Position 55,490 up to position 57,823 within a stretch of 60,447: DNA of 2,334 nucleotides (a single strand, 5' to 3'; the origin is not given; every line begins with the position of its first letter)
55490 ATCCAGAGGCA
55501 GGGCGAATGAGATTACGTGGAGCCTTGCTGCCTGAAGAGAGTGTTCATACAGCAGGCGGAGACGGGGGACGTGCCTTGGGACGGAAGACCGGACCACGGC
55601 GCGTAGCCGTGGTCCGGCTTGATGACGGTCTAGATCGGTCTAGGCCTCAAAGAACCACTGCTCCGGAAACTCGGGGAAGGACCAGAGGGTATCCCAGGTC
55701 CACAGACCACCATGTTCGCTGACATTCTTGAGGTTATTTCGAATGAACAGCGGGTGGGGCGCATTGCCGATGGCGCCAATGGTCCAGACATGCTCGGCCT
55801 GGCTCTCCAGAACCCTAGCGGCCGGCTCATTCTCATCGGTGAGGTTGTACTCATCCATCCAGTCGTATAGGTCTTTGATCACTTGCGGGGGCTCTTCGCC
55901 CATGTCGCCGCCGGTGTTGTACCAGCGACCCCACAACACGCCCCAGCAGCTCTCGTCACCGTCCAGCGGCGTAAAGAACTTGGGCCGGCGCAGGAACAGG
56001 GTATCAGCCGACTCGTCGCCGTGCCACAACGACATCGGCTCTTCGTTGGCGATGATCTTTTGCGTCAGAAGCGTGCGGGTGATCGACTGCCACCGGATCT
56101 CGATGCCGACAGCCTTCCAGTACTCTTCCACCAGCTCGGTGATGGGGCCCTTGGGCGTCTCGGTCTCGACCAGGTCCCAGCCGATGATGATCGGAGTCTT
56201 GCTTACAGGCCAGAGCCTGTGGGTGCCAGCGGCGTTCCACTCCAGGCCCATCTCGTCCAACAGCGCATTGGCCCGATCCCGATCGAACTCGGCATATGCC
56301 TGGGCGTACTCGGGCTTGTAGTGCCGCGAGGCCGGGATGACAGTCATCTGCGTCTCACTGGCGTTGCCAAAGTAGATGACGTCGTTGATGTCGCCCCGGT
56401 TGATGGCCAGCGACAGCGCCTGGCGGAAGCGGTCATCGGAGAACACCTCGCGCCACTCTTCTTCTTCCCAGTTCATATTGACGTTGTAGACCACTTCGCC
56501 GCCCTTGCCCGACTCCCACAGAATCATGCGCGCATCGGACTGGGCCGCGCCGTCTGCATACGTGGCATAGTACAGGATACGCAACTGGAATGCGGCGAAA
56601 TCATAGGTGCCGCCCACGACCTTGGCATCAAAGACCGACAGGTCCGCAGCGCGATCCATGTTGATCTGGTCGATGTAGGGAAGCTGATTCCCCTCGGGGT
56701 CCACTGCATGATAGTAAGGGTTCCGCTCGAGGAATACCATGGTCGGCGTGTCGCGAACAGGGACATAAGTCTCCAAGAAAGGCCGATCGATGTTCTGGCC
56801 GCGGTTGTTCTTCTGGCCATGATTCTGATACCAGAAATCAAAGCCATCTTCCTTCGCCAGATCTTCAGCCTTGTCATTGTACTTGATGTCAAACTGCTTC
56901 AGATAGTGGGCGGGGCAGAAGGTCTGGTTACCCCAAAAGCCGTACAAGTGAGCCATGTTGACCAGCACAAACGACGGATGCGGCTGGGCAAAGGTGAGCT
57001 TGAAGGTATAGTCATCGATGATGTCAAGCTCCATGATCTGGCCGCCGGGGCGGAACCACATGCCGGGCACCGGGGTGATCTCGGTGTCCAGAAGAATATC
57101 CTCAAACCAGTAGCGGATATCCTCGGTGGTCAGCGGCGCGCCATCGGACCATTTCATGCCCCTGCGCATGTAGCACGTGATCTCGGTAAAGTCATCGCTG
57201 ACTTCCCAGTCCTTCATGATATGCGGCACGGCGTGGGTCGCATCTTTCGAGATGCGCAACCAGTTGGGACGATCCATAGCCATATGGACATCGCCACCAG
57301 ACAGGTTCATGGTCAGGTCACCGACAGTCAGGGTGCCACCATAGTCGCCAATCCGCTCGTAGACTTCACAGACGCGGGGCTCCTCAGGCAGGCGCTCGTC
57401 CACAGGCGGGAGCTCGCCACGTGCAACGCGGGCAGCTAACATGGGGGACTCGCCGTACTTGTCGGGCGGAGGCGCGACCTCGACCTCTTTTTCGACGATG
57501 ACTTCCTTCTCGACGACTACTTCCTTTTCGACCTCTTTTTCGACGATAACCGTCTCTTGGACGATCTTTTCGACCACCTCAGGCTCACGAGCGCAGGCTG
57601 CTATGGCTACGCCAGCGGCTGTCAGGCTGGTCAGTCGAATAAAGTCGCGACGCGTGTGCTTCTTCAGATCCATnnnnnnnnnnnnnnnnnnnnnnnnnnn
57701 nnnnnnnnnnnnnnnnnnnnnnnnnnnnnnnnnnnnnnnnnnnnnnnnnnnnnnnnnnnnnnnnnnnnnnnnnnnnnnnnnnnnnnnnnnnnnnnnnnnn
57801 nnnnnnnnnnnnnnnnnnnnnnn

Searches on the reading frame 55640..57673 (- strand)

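Call 8: search_protein_families(library=pfam, proteins=[window:55640-57673:-], max_evalue=0.001)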
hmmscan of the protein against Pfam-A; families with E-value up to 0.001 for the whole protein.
window:55640-57673:- (677 aa): 1 family
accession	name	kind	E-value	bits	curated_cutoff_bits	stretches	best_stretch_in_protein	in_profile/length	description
PF00496.27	SBP_bac_5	-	3.4e-49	168.4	32.4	1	149-550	3-344/368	Bacterial extracellular solute-binding proteins, family 5 Middle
